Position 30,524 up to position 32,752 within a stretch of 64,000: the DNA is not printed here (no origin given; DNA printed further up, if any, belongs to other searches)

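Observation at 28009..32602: TPR - NHL beta-propeller - seven-heme cytochrome c cluster in a monoderm genome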

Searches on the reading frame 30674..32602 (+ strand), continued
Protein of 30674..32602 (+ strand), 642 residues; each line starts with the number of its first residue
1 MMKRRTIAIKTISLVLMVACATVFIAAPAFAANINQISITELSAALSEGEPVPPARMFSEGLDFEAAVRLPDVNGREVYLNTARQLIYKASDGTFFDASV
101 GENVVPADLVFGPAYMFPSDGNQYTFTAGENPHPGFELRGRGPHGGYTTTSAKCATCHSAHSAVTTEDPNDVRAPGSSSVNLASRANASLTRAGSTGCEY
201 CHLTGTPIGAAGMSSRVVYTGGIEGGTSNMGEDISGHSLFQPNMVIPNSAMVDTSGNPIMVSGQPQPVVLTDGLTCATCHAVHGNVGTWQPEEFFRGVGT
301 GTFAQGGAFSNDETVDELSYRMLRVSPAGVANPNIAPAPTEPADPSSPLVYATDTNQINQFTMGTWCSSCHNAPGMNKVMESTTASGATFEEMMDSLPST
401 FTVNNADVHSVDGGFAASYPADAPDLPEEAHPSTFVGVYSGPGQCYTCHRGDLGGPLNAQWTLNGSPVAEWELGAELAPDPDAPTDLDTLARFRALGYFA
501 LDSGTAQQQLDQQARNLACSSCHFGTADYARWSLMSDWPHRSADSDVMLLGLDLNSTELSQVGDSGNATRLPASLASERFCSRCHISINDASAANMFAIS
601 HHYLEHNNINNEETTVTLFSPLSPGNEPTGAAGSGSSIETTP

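Call 51: search_protein_families(library=pfam, proteins=[L022:4915-5520:+, L022:7314-8081:+, L022:8082-9095:+, L022:9088-10275:+, L022:11607-13544:+, L022:13587-14285:+, L022:821-1276:+, L022:10321-10857:-, L022:10854-11282:-, L022:1503-2567:+], max_evalue=0.01)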
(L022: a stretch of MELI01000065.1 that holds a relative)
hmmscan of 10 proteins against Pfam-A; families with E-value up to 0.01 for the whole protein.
L022:4915-5520:+ (201 aa): 1 family
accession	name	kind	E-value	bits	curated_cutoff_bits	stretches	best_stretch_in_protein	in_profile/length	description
PF10646.14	Germane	-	1.2e-15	58.6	23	1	70-166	11-115/117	Sporulation and spore germination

L022:7314-8081:+ (255 aa): 0 families

L022:8082-9095:+ (337 aa): 4 families
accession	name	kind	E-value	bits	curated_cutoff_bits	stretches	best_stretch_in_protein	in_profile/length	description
PF14522.11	Cytochrome_C7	-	3.6e-12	46.4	24.8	2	132-185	3-66/67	Cytochrome c7 and related cytochrome c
PF22113.1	Mtrc-MtrF_II-IV_dom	-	1.1e-10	41.8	30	1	46-189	7-167/176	Outer membrane cytochrome MtrC/MtrF-like, domains II/IV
PF14537.11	Cytochrom_c3_2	-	1.8e-05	25.5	25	0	108-150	24-66/79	Cytochrome c3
PF03264.19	Cytochrom_NNT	-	0.00045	20.4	24.1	1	111-154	126-170/174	NapC/NirT cytochrome c family, N-terminal region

L022:9088-10275:+ (395 aa): 4 families
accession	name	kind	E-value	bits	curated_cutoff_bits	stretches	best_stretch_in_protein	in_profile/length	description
PF14522.11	Cytochrome_C7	-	4.8e-13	49.2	24.8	3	191-245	3-67/67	Cytochrome c7 and related cytochrome c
PF03264.19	Cytochrom_NNT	-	6.6e-10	39.4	24.1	1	85-213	19-170/174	NapC/NirT cytochrome c family, N-terminal region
PF14537.11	Cytochrom_c3_2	-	9.3e-10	39.3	25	1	164-232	21-79/79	Cytochrome c3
PF09699.15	Paired_CXXCH_1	-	0.00034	20.7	20.6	1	198-235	5-40/41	Doubled CXXCH motif (Paired_CXXCH_1)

L022:11607-13544:+ (645 aa): 13 families
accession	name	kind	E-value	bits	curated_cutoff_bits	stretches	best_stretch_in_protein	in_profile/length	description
PF04932.20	Wzy_C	-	4.8e-20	72.3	31.7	1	196-347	1-149/149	O-Antigen ligase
PF13414.12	TPR_11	-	1.1e-15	57.5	26.8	1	579-616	5-42/42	TPR repeat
PF07719.23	TPR_2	-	1.5e-12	47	27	2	603-631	2-30/34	Tetratricopeptide repeat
PF13432.12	TPR_16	-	3.8e-12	46.8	32.7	1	573-632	2-61/65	Tetratricopeptide repeat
PF00515.34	TPR_1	-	6e-11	42.1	27.8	2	603-629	2-28/34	Tetratricopeptide repeat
PF13431.12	TPR_17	-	1.1e-08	35.1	24.4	1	591-622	2-33/34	Tetratricopeptide repeat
PF13181.12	TPR_8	-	1.3e-07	31.6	25.7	1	603-633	2-32/34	Tetratricopeptide repeat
PF13424.12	TPR_12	-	2e-07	31.5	30.1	1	570-630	5-73/77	Tetratricopeptide repeat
PF13428.12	TPR_14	-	2.7e-07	31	23.5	0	569-609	2-42/44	Tetratricopeptide repeat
PF14559.12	TPR_19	-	1.2e-06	29.2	25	0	584-624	7-47/68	Tetratricopeptide repeat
PF23914.1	TPR_CcmH_CycH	-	3.5e-05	24.1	42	1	508-604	64-157/158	Cytochrome c-type biogenesis protein H TPR domain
PF13174.12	TPR_6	-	0.0018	19.2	26.3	0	604-627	2-25/33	Tetratricopeptide repeat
PF13371.12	TPR_9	-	0.0084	16.5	35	0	557-603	18-64/73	Tetratricopeptide repeat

L022:13587-14285:+ (232 aa): 21 families
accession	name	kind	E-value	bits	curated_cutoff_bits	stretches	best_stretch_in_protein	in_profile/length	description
PF13431.12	TPR_17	-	9.7e-27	91.4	24.4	3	143-175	2-34/34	Tetratricopeptide repeat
PF13414.12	TPR_11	-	1.1e-22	79.8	26.8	3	161-201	1-41/42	TPR repeat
PF07719.23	TPR_2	-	3.8e-21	73.8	27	4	188-217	1-30/34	Tetratricopeptide repeat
PF00515.34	TPR_1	-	9.7e-21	73.1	27.8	3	156-184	3-31/34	Tetratricopeptide repeat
PF13181.12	TPR_8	-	5.2e-20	70.3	25.7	3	156-184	3-31/34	Tetratricopeptide repeat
PF14559.12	TPR_19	-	1.5e-17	64.1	25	3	98-154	3-60/68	Tetratricopeptide repeat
PF13432.12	TPR_16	-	2.3e-17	63.5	32.7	2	96-153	7-64/65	Tetratricopeptide repeat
PF13428.12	TPR_14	-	1.6e-14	53.4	23.5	2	87-127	2-42/44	Tetratricopeptide repeat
PF13424.12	TPR_12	-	3e-14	53.4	30.1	3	126-183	9-74/77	Tetratricopeptide repeat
PF12895.13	ANAPC3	-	4.3e-11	43.4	27.2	2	78-141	18-77/82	Anaphase-promoting complex, cyclosome, subunit 3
PF13174.12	TPR_6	-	7.5e-11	42.4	26.3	0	189-216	1-28/33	Tetratricopeptide repeat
PF13176.12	TPR_7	-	4.8e-10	39.2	27.9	1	157-182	2-29/36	Tetratricopeptide repeat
PF23914.1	TPR_CcmH_CycH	-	5.3e-10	39.8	42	2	76-128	40-92/158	Cytochrome c-type biogenesis protein H TPR domain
PF13371.12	TPR_9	-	8e-10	39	35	1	94-153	3-62/73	Tetratricopeptide repeat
PF14561.12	TPR_20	-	2.3e-06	28.3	25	1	71-136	7-74/90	Tetratricopeptide repeat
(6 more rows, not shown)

L022:821-1276:+ (151 aa): 1 family
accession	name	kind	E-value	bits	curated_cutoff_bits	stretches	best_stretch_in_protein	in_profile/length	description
PF19314.4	DUF5917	-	0.0053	17.3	27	0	51-97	2-48/94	Family of unknown function (DUF5917)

L022:10321-10857:- (178 aa): 0 families

L022:10854-11282:- (142 aa): 0 families

L022:1503-2567:+ (354 aa): 6 families
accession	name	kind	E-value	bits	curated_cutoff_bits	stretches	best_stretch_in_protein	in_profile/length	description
PF03264.19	Cytochrom_NNT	-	3.7e-15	56.5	24.1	1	36-177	10-170/174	NapC/NirT cytochrome c family, N-terminal region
PF14522.11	Cytochrome_C7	-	1.4e-12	47.6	24.8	1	155-211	3-66/67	Cytochrome c7 and related cytochrome c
PF13435.11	Cytochrome_C554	-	4.2e-09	37.7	20.8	1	88-171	2-83/84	Cytochrome c554 and c-prime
PF09699.15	Paired_CXXCH_1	-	1.1e-06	28.6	20.6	0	164-196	7-37/41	Doubled CXXCH motif (Paired_CXXCH_1)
PF02085.21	Cytochrom_CIII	-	0.0043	17.8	22.9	0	82-145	27-86/101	Class III cytochrome C family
PF15097.11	Ig_J_chain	-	0.0063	16.8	27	0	245-299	58-112/134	Immunoglobulin J chain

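Call 52: search_protein_representatives(alignment_id=A1)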
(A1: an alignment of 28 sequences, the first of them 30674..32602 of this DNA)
Query: 28 sequences, 805 profile positions. Proteins with E-value up to 0.001 (for the whole library): 511; up to 1e-10: 166; up to 1e-30: 71. The best 150 are listed.
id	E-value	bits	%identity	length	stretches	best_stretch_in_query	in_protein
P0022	2.1e-265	899.8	-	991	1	8-805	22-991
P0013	4.0e-233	793.0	-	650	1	1-553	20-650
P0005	6.1e-231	785.8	-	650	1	2-553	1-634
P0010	8.3e-227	772.2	-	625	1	2-553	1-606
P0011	2.5e-225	767.3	-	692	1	2-551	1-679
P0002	1.1e-222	758.6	-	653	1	1-549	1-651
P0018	2.2e-217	741.0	-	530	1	3-546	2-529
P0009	3.6e-216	737.0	-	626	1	1-554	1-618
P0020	1.6e-177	609.1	-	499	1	2-544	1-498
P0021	3.7e-166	571.6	-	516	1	6-547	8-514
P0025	7.5e-162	557.3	-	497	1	12-544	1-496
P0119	3.0e-155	535.5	-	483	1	3-547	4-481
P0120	1.8e-147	509.8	-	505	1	11-547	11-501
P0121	1.5e-138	480.2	-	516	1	2-546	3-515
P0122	2.2e-137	476.4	-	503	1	12-547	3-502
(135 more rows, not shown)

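Call 72: search_protein_families(library=ncbifam, proteins=[window:30674-32602:+, L022:9088-10275:+, L022:8082-9095:+, L022:7314-8081:+, L022:5817-7310:+], max_evalue=0.01)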
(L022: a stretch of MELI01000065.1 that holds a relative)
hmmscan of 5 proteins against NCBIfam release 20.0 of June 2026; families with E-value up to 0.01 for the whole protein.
window:30674-32602:+ (642 aa): 0 families

L022:9088-10275:+ (395 aa): 2 families
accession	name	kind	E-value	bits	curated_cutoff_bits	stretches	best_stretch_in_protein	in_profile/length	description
TIGR03153.1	cytochr_NrfH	equivalog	3.3e-13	49.9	134.2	1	83-212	8-138/138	cytochrome c nitrite reductase small subunit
NF041028.1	decahem_GSU2203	exception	0.0028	16.9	325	1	103-234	102-210/317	GSU2203 family decaheme c-type cytochrome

L022:8082-9095:+ (337 aa): 3 families
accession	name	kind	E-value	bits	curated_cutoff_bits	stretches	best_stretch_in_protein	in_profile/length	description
TIGR03153.1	cytochr_NrfH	equivalog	1.2e-05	25.4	134.2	1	25-153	8-138/138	cytochrome c nitrite reductase small subunit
TIGR03508.1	decahem_SO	subfamily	0.00018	21.1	192.2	0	110-226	70-175/258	DmsE family decaheme c-type cytochrome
TIGR04257.1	nanowire_3heme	domain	0.0023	18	40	1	123-185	6-74/75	c(7)-type cytochrome triheme domain-containing protein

L022:7314-8081:+ (255 aa): 0 families

L022:5817-7310:+ (497 aa): 6 families
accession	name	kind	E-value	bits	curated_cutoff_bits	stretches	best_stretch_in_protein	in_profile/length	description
TIGR03508.1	decahem_SO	subfamily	1.8e-07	30.9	192.2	0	76-113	91-126/258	DmsE family decaheme c-type cytochrome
NF041028.1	decahem_GSU2203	exception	7.6e-07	28.6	325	1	335-490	95-252/317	GSU2203 family decaheme c-type cytochrome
TIGR01905.1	paired_CXXCH_1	subfamily_domain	2.9e-05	23.9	25.2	0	79-111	6-36/41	doubled CXXCH domain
TIGR03153.1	cytochr_NrfH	equivalog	0.00021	21.4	134.2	0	381-493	25-136/138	cytochrome c nitrite reductase small subunit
TIGR03146.1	cyt_nit_nrfB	equivalog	0.0031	17.8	166.6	0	343-418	42-117/145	cytochrome c nitrite reductase pentaheme subunit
NF045713.1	CxxCH_16_HmcA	equivalog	0.0054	15.4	400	0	76-114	171-208/541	sulfate respiration complex hexadecaheme cytochrome HmcA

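Call 73: find_homologous_proteins(query=L029:6634-7926:+, max_evalue=0.00001)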
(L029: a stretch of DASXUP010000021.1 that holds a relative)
Query L029:6634-7926:+ (430 aa): 31 proteins with E <= 0.00001 among 8000 candidates.
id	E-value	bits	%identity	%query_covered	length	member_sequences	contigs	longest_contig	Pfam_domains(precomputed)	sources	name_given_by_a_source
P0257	7.3e-282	953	100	94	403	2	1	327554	PF14522.12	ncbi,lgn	ncbi:MAG TPA: hypothetical protein VGK50_08270 [Coriobacteriia bacterium]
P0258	2.7e-159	549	60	92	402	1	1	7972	PF14522.12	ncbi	-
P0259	1.3e-158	546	56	93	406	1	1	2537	PF14522.12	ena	-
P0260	2.9e-115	404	47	92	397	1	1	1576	PF09699.16,PF14537.12,PF03264.20,PF14522.12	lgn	-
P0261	3.3e-107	377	45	91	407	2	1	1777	PF14537.12,PF14522.12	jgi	jgi:hypothetical protein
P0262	5.3e-100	353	42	93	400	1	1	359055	PF14537.12,PF14522.12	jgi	-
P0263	8.2e-100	353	43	92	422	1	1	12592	PF14537.12,PF03264.20,PF02085.22,PF14522.12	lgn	-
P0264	6.8e-99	350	42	92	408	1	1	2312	PF14537.12,PF14522.12,PF22113.2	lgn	-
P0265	4.7e-98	347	41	93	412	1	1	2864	PF14537.12,PF14522.12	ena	-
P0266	1.0e-95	339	43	92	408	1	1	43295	PF14537.12,PF14522.12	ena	-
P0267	2.6e-95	338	40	94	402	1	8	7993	PF14537.12,PF03264.20,PF14522.12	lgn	-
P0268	4.1e-93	330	40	92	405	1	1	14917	PF14537.12,PF14522.12,PF22113.2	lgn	-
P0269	1.7e-85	305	40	87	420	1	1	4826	PF14537.12,PF14522.12,PF22113.2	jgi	jgi:hypothetical protein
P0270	5.2e-85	304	39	90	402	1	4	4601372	PF09699.16,PF14537.12,PF03264.20,PF14522.12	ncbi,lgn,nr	ncbi:MAG: hypothetical protein M5U22_00780 [Thermoleophilia bacterium]|nr:hypothetical protein [Ther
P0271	3.2e-84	301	38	91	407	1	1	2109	PF14537.12,PF14522.12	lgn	-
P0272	5.5e-33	132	32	70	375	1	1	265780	PF09699.16,PF14537.12,PF03264.20,PF14522.12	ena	-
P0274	2.5e-22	97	32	51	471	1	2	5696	PF14537.12,PF03264.20,PF14522.12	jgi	jgi:hypothetical protein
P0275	1.3e-21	95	31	78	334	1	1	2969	PF03264.20,PF14522.12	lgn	-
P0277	6.7e-19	86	35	49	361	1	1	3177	PF03264.20,PF14522.12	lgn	-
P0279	9.0e-14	69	28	45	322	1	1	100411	PF03264.20,PF14522.12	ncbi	-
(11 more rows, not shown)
